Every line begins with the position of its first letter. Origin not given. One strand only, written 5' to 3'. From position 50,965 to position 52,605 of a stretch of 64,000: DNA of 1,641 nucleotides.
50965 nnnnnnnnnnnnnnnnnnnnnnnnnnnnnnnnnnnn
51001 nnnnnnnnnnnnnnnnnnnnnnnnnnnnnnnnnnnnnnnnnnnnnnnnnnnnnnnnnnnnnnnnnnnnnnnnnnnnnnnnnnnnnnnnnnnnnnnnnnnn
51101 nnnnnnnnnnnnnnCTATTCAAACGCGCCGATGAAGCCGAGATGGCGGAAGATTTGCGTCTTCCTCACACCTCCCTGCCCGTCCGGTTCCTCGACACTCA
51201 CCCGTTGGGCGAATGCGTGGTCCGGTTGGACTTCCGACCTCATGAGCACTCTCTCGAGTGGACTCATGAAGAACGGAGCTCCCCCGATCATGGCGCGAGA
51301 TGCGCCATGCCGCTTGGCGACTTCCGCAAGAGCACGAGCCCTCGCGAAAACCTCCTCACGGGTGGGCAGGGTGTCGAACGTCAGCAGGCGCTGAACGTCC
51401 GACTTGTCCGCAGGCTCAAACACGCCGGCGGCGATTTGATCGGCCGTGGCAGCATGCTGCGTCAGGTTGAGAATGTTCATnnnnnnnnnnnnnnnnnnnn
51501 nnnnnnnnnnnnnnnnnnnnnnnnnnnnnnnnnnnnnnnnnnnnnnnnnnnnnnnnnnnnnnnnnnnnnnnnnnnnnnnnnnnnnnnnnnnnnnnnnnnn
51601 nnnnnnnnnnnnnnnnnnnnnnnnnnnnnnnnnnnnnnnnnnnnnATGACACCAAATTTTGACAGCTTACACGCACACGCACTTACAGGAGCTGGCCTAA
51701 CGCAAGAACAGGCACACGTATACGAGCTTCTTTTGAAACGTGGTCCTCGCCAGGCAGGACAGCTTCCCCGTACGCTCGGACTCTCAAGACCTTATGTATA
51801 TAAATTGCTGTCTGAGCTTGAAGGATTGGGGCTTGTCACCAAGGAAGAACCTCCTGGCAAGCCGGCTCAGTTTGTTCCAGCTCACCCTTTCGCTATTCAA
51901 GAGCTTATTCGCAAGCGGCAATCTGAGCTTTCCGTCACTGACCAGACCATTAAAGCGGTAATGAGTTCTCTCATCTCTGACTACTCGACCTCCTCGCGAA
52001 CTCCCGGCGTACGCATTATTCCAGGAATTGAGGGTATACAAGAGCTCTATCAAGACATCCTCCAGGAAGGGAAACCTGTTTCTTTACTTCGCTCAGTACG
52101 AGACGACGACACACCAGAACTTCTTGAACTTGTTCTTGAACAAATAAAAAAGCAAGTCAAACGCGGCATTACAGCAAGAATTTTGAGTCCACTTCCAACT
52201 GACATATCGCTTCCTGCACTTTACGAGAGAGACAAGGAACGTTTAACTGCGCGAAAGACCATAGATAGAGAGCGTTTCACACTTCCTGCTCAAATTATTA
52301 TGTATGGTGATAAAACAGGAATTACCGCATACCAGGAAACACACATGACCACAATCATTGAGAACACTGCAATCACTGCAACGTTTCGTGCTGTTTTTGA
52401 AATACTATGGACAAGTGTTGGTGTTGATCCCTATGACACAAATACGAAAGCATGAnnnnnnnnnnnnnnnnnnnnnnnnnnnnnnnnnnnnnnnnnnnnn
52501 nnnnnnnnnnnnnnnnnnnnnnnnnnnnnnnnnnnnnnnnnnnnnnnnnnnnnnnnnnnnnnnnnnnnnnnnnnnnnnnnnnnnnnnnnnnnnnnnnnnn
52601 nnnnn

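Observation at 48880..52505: GC-rich islet next to the tRNA cluster; a 2.7-kb segment bounded by perfect 43-bp direct repeats carries an ArfA-like ORF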

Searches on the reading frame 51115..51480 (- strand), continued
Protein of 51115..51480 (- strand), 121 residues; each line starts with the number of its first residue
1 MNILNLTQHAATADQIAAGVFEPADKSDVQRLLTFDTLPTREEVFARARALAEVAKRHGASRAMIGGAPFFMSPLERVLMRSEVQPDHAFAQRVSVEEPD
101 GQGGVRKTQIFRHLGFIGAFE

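Call 56: fold_search(model_id=the predicted structure, library=pdb)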
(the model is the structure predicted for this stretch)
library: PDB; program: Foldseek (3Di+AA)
matches with E <= 10: 914; with E <= 0.001: 0
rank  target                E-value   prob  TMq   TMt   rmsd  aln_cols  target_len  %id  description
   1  5knx_A                5.8e-02  0.38  0.25  0.20   9.0        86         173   21  Crystal structure of E. coli hypoxanthine phosphoribosyltransferase in complexed with {[(2-[(Hypoxanthin-9H-yl)methyl] (released 2017-07-19)
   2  7qsq_C                7.4e-02  0.57  0.32  0.31  13.0       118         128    8  Permutated N-terminal lobe of the ribose binding protein from Thermotoga maritima (released 2023-01-11)
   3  4v19_S                7.9e-02  0.94  0.34  0.30   5.2        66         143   14  Structure of the large subunit of the mammalian mitoribosome, part 1 of 2 (released 2014-10-08)
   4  1vdm_D                9.5e-02  0.35  0.28  0.25   6.5        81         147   20  Crystal structure of purine phosphoribosyltransferase from Pyrococcus horikoshii Ot3 (released 2005-05-24)
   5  8zn5_I                1.1e-01  0.35  0.33  0.12   9.4       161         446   12  Crystal Structure of Designed Clock Protein KaiC (released 2025-04-16)
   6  1i0l_B                1.2e-01  0.63  0.33  0.22   8.4        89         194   25  ANALYSIS OF AN INVARIANT ASPARTIC ACID IN HPRTS-ASPARAGINE MUTANT (released 2002-05-29)
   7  1vdm_H                1.3e-01  0.28  0.26  0.23   6.9        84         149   14  Crystal structure of purine phosphoribosyltransferase from Pyrococcus horikoshii Ot3 (released 2005-05-24)
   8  8htw_B                1.4e-01  0.77  0.39  0.28   5.1        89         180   11  Crystal Structure of the ring nuclease Sso2081 Y133F mutant from Saccharolobus solfataricus in its apo form (released 2023-02-15)
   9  5knx_B                1.4e-01  0.25  0.25  0.20   8.9        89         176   21  Crystal structure of E. coli hypoxanthine phosphoribosyltransferase in complexed with {[(2-[(Hypoxanthin-9H-yl)methyl] (released 2017-07-19)
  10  3k0f_A                1.5e-01  0.30  0.31  0.11   9.7       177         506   10  Crystal structure of the phosphorylation-site double mutant T426A/T432A of the KaiC circadian clock protein (released 2010-03-31)
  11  7v3x_R                1.5e-01  0.21  0.28  0.11  13.6       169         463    8  Crystal Structure of Cyanobacterial Circadian Clock Protein KaiC (released 2022-04-27)
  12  5y07_A                1.5e-01  0.41  0.26  0.19   7.9        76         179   13  Crystal structure of adenine phosphoribosyltransferase from Yersinia pseudotuberculosis with PRPP. (released 2018-08-01)
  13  1vdm_G                1.5e-01  0.25  0.25  0.21   7.0        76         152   18  Crystal structure of purine phosphoribosyltransferase from Pyrococcus horikoshii Ot3 (released 2005-05-24)
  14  6zu5_SO0              1.7e-01  0.63  0.30  0.29   6.7        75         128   13  Structure of the Paranosema locustae ribosome in complex with Lso2 (released 2020-11-04)
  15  4gvv_C                1.7e-01  0.47  0.33  0.26   6.5       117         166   12  Crystal Structure of de novo design serine hydrolase OSH55.27, Northeast Structural Genomics Consortium (NESG) Target  (released 2012-09-12)
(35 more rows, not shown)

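Call 61: search_protein_families(library=padloc, max_evalue=0.1, proteins=[window:51115-51480:-])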
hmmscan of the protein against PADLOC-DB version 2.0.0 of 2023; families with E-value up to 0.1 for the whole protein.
window:51115-51480:- (121 aa): 1 family
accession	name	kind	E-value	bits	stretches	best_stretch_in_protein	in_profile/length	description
PDLC01384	Csx20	-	0.0015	16.9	1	80-116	88-123/128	"CAS-I,CAS-III; associated"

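Call 67: find_related_loci(query=A3, collection=viral_contigs, flank=8000)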
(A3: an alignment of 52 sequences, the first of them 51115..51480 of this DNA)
Query A3 (121 aa) in viral_contigs; peptide patterns used: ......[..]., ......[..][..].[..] (x = any residue, [..] = any of these).
197 stretches matched a pattern; 180 encode a relative of the query (tblastn E <= 1e-3); the best 80 are kept; 80 distinct loci.
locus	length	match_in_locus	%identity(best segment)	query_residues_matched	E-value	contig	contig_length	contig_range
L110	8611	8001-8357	60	3-121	2e-41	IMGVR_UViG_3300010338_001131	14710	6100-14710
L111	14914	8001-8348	53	2-117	2e-37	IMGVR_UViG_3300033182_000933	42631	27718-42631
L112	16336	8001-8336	55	3-117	1e-36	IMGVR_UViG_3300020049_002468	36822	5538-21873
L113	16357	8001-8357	52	2-120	7e-36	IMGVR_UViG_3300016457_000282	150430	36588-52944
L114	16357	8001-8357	52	2-120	7e-36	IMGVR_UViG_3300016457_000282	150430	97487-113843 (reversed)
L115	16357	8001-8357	52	2-120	7e-36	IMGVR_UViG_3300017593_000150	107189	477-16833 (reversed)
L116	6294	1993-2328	54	3-117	8e-36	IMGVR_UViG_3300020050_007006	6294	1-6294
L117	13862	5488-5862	53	1-119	2e-35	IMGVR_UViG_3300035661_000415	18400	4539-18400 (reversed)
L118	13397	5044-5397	53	2-117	1e-35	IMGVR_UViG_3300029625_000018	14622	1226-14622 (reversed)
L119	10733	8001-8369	51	1-121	8e-36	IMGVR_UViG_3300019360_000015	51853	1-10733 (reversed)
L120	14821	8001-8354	53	2-117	9e-36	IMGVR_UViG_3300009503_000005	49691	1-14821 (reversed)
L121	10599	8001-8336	54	3-117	8e-36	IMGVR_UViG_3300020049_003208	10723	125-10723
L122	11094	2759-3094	54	3-117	8e-36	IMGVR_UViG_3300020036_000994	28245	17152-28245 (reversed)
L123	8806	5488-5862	53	1-119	2e-35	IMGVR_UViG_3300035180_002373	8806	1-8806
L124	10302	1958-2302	54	3-117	2e-35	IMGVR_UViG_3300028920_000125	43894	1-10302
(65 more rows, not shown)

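Call 117: fold_search(model_id=the predicted structure, library=viral)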
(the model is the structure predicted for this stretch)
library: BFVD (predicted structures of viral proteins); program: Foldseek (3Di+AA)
matches with E <= 10: 471; with E <= 0.001: 3
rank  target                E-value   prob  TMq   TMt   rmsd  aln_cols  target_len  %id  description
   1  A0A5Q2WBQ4            9.1e-15  1.00  0.94  0.89   1.3       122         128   43  (no name in the UniProt tables at hand)
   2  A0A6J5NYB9            5.5e-09  1.00  0.70  0.67   6.9       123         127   25  Uncharacterized protein [uncultured Caudovirales phage]
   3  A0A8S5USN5            1.5e-04  1.00  0.63  0.44  12.3       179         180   11  Uncharacterized protein [Myoviridae sp. ctijX18]
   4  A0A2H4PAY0            8.2e-03  0.99  0.46  0.42   6.2       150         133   13  (no name in the UniProt tables at hand)
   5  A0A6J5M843            3.8e-02  0.93  0.39  0.33   6.4       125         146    8  Uncharacterized protein [uncultured Caudovirales phage]
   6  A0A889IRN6            3.8e-02  0.44  0.32  0.34  13.9       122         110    9  Uncharacterized protein [Burkholderia phage BCSR52]
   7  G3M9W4                5.8e-02  0.38  0.27  0.10  14.4       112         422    9  Gp223 [Bacillus phage G]
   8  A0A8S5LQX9            6.1e-02  0.82  0.39  0.37   9.2       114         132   10  Uncharacterized protein [Siphoviridae sp. ctTC45]
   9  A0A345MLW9            1.0e-01  0.54  0.37  0.38   9.3       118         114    6  (no name in the UniProt tables at hand)
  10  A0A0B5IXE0            1.3e-01  0.85  0.42  0.39   4.2        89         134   10  Swiss Army Knife RNA repair protein HAD domain-containing protein [Pandoravirus inopinatum]
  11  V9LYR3                1.8e-01  0.33  0.29  0.37   6.2       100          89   12  YspA cpYpsA-related SLOG domain-containing protein [Vibrio phage VH7D]
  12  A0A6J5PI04            2.0e-01  0.44  0.38  0.40  10.2       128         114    8  Uncharacterized protein [uncultured Caudovirales phage]
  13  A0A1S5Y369            2.2e-01  0.54  0.44  0.43  12.2       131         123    8  Uncharacterized protein [uncultured archaeal virus]
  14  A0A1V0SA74            2.3e-01  0.63  0.39  0.39   6.7        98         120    9  Uncharacterized protein [Catovirus CTV1]
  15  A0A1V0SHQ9            2.8e-01  0.14  0.16  0.11  11.8        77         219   13  Uncharacterized protein [Klosneuvirus KNV1]
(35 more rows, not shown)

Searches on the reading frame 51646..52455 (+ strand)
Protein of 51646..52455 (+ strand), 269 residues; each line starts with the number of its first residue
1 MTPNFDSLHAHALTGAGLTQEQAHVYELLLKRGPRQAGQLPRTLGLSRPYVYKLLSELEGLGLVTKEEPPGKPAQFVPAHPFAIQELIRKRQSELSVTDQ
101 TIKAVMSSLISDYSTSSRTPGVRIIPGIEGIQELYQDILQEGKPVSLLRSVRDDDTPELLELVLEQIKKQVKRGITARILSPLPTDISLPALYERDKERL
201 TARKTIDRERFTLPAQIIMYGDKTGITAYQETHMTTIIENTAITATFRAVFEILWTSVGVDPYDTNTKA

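Call 7: search_protein_families(library=pfam, max_evalue=1, proteins=[window:51646-52455:+])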
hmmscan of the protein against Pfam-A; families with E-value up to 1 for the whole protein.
window:51646-52455:+ (269 aa): 11 families
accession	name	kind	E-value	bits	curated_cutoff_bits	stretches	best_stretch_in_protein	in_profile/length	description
PF01978.25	TrmB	-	9.5e-12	45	25.6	1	16-81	4-67/68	Sugar-specific transcriptional regulator TrmB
PF12802.13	MarR_2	-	4.7e-05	23.9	27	1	17-71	2-57/61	MarR family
PF01022.26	HTH_5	-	0.0012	19.1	22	1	29-66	10-47/47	Bacterial regulatory protein, arsR family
PF09339.16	HTH_IclR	-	0.0012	19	22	1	31-67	13-51/52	IclR helix-turn-helix domain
PF01047.28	MarR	-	0.0029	17.9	24.6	1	18-70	1-53/59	MarR family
PF08279.18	HTH_11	-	0.011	16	25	1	24-62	4-43/55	HTH domain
PF24409.1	wHTH-PRTase_assc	-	0.027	15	27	1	29-67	6-44/83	wHTH-PRTase associated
PF12840.13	HTH_20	-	0.045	14.2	27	1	25-66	9-50/51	Helix-turn-helix domain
PF08221.17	HTH_9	-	0.087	13.4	23.4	1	23-64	16-57/62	RNA polymerase III subunit RPC82 helix-turn-helix domain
PF10025.14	DUF2267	-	0.11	13.1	29.8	0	154-212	18-74/122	Uncharacterized conserved protein (DUF2267)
PF03962.21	Mnd1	-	0.25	12.1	23.5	1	80-113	10-43/60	Mnd1 HTH domain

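Call 8: search_protein_families(library=phrogs, max_evalue=0.1, proteins=[window:51646-52455:+])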
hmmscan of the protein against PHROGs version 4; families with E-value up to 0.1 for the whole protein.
window:51646-52455:+ (269 aa): 1 family
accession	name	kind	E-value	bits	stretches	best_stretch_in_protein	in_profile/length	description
phrog_2440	-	transcription regulation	0.04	14.8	1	23-67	31-78/126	transcriptional regulator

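Call 9: search_protein_families(library=ncbifam, max_evalue=1, proteins=[window:51646-52455:+])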
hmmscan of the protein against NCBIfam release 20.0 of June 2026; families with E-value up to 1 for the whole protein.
window:51646-52455:+ (269 aa): 8 families
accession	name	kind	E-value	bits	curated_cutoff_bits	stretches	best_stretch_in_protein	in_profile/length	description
NF047390.1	TransRegTrmBL1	equivalog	0.00019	20.5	650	1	13-170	10-156/341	HTH-type sugar sensing transcriptional regulator TrmBL1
TIGR01884.1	cas_HTH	subfamily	0.00029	20.3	60.2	1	16-69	138-191/202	CRISPR-associated CARF protein Csa3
NF053606.1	Sta1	subfamily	0.00037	20.5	80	1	17-68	17-68/100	Sta1 family transcriptional regulator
NF007339.0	PRK09834.1-1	equivalog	0.0023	17.2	299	1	30-65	34-69/271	DNA-binding transcriptional regulator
NF040939.2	trans_reg_lrs14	equivalog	0.024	14.7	90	1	18-70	19-72/103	Lrs14 family HTH-type transcriptional regulator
NF033788.1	HTH_metalloreg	subfamily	0.029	14.2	55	1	24-67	15-58/77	metalloregulator ArsR/SmtB family transcription factor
TIGR02337.1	HpaR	equivalog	0.038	13.8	121.2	1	13-77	21-85/130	homoprotocatechuate degradation operon regulator HpaR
NF040851.1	tran_reg_TrmB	equivalog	0.072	12.2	600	1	10-179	8-163/338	HTH-type sugar-sensing transcriptional regulator TrmB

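Call 52: find_encoding_contigs(protein=window:51646-52455:+, flank=8000, max_places=10)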
Protein window:51646-52455:+ (269 aa): 5 contigs read that carry it; 4 places shown.
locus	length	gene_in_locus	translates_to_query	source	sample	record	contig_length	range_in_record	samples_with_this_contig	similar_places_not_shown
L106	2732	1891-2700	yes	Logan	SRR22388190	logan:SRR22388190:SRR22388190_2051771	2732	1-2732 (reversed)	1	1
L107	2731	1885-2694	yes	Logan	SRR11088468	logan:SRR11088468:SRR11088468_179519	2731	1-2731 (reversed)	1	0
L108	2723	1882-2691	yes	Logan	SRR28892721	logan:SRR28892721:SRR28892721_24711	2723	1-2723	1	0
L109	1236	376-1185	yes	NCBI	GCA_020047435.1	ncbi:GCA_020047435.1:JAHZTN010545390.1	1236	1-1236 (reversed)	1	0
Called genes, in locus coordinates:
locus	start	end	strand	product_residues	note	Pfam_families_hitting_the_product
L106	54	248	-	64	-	-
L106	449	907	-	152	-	-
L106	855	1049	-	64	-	-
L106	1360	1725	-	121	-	PF27247:MJ1673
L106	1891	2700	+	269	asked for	PF01978:TrmB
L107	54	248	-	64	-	-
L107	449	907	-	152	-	-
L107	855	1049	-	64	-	-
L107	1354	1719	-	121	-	PF27247:MJ1673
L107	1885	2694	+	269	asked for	PF01978:TrmB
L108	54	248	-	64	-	-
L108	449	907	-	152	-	-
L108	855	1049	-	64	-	-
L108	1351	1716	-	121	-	PF27247:MJ1673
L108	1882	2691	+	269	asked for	PF01978:TrmB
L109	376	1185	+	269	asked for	PF01978:TrmB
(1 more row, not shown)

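Call 61: search_protein_families(library=padloc, max_evalue=0.1, proteins=[window:51646-52455:+])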
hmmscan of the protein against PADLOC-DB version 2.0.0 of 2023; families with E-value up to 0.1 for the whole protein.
window:51646-52455:+ (269 aa): 8 families
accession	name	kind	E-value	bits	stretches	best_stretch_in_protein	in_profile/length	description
PDLC01434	CasR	-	0.00064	17.6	1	17-72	125-178/191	"CAS-I,CAS-II,CAS-III,CAS-IV,CAS-V,CAS-VI; associated_signaling"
PDLC01268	CasR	-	0.00069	17.6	1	17-67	121-169/179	"CAS-I,CAS-II,CAS-III,CAS-IV,CAS-V,CAS-VI; associated_signaling"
PDLC01044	Csa3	-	0.0011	16.8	1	11-67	127-182/194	Type I-A associated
PDLC01438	Csa3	-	0.0025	15.9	1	25-90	153-212/305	"CAS-I,CAS-II,CAS-III,CAS-IV,CAS-V,CAS-VI; associated_signaling"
PDLC01720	Csa3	-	0.0034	15.9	1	28-147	33-111/118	Csa3_1_CAS-I-II-III-IV-V-VI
PDLC01858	CARF3--CARF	-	0.015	13.2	1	16-67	140-190/204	-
PDLC03963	SoFic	-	0.016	12.6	0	19-68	292-341/361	-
PDLC02596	DrmC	-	0.042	11.2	0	70-125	104-160/269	DrmC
